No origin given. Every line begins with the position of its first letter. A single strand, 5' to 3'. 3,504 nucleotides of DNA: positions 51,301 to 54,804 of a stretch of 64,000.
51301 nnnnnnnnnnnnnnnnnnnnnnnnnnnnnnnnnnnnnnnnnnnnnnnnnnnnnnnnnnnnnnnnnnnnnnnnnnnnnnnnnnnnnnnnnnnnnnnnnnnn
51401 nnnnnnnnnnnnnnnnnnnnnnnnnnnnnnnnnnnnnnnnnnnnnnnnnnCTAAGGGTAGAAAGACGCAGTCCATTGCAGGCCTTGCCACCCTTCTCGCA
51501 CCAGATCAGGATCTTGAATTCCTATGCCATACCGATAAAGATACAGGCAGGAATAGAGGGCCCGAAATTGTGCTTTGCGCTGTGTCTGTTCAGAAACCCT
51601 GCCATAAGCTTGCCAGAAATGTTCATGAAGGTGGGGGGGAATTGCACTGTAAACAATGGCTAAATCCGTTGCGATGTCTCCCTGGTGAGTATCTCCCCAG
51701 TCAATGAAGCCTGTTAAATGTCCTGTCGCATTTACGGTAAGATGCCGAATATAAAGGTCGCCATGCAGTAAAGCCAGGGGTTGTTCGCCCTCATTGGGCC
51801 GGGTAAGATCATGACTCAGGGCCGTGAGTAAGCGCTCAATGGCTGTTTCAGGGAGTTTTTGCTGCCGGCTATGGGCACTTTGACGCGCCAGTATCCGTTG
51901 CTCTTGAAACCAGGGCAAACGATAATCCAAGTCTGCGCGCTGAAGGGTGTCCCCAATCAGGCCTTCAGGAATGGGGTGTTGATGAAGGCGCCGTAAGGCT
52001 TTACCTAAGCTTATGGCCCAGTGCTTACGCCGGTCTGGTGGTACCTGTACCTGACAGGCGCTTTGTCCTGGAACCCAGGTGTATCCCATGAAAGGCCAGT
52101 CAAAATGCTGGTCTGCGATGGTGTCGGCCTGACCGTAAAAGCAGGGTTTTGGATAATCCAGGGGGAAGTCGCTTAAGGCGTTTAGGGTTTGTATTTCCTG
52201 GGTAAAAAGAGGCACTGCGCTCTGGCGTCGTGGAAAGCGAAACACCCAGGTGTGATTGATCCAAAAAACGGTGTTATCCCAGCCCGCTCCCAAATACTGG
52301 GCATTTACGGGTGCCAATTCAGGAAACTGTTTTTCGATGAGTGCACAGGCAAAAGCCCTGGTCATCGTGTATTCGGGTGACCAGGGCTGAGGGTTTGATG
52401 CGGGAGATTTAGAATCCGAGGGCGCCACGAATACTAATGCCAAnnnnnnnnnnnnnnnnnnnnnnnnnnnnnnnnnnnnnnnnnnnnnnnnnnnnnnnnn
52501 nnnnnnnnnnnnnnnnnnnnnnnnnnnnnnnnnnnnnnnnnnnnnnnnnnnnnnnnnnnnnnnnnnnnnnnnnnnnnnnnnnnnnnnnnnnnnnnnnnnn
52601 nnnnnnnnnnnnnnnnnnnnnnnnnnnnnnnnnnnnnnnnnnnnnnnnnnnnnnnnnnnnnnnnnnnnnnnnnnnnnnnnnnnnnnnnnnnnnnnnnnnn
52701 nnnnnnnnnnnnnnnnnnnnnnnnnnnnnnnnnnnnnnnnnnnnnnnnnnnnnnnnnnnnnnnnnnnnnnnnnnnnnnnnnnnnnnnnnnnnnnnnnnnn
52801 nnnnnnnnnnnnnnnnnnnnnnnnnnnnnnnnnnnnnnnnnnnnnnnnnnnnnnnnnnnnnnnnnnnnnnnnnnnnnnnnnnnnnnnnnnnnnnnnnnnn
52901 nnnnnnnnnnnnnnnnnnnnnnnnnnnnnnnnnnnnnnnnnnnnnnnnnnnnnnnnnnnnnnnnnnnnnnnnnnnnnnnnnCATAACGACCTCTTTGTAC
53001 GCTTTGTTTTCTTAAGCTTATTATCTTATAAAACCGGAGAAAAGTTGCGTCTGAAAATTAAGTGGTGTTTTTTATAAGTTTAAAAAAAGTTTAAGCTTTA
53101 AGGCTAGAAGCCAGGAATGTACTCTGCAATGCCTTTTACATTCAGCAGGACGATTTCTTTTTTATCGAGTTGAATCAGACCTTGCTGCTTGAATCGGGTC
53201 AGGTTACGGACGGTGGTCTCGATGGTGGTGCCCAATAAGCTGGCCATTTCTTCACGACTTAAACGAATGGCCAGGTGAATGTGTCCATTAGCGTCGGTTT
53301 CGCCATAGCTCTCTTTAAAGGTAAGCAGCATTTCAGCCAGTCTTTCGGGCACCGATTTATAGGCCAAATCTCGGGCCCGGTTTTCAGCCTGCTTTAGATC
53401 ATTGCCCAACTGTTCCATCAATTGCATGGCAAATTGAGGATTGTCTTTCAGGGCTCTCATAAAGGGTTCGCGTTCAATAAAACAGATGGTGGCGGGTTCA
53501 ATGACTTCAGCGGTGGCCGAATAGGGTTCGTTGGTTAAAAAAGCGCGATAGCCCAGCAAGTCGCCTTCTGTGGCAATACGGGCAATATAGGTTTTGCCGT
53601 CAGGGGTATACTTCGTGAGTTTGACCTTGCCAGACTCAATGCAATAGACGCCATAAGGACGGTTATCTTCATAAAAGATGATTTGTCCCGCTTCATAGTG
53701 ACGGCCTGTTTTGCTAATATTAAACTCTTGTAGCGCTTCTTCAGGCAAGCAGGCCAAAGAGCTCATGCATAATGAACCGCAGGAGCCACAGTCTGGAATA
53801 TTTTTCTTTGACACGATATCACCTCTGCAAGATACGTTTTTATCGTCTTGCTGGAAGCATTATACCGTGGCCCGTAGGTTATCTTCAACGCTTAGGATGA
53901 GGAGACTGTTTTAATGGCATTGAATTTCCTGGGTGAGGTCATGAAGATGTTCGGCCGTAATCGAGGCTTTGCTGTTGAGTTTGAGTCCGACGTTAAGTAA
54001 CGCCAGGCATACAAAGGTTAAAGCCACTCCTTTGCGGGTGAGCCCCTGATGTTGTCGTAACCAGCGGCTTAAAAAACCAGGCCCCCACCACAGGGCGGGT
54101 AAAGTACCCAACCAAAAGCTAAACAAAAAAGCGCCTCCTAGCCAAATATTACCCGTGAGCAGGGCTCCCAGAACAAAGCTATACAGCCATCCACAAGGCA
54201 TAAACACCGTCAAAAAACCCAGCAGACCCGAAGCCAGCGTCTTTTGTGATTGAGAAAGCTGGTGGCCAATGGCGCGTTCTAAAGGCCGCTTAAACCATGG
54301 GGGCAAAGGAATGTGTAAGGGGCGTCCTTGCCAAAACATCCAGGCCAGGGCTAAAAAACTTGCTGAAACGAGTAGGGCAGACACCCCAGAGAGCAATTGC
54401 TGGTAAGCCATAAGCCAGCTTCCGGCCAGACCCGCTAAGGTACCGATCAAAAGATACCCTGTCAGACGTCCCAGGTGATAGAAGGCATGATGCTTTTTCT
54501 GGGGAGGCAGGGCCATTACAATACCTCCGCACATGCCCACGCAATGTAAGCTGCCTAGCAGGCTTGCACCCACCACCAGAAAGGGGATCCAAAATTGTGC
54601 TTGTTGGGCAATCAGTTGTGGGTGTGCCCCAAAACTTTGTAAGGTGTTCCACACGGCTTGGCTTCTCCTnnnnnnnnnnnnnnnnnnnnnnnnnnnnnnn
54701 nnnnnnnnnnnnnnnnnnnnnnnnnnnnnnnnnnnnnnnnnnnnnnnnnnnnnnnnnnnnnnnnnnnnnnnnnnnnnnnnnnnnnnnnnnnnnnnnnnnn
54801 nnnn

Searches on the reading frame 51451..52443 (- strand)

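Call 83: search_protein_families(library=pfam, proteins=[window:51451-52443:-], max_evalue=0.00001)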
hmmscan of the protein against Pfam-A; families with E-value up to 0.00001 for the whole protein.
window:51451-52443:- (330 aa): 2 families
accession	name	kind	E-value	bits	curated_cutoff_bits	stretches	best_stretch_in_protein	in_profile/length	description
PF01636.29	APH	-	6.5e-33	114.9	23.2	1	50-286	4-231/239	Phosphotransferase enzyme family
PF03881.20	Fructosamin_kin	-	5.2e-09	36.2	22.4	1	73-300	49-261/288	Fructosamine kinase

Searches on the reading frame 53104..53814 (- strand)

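Call 83: search_protein_families(library=pfam, proteins=[window:53104-53814:-], max_evalue=0.00001)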
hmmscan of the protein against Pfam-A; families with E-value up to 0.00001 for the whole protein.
window:53104-53814:- (236 aa): 3 families
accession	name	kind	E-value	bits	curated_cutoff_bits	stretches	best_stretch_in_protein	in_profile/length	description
PF00027.35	cNMP_binding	-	6.4e-22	77.8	27.5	1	38-125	2-89/89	Cyclic nucleotide-binding domain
PF13545.12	HTH_Crp_2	-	1.7e-15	57.1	27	1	157-231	1-69/70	Crp-like helix-turn-helix domain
PF00325.26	Crp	-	3.1e-08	33.6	21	1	183-214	1-32/32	Bacterial regulatory proteins, crp family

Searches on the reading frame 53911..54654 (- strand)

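Call 83: search_protein_families(library=pfam, proteins=[window:53911-54654:-], max_evalue=0.00001)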
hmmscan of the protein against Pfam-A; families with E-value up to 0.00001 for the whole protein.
window:53911-54654:- (247 aa): 1 family
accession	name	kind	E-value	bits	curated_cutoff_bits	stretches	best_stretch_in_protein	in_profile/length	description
PF13386.12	DsbD_2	-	2.9e-36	125.7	24.9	1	30-219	5-198/199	Cytochrome C biogenesis protein transmembrane region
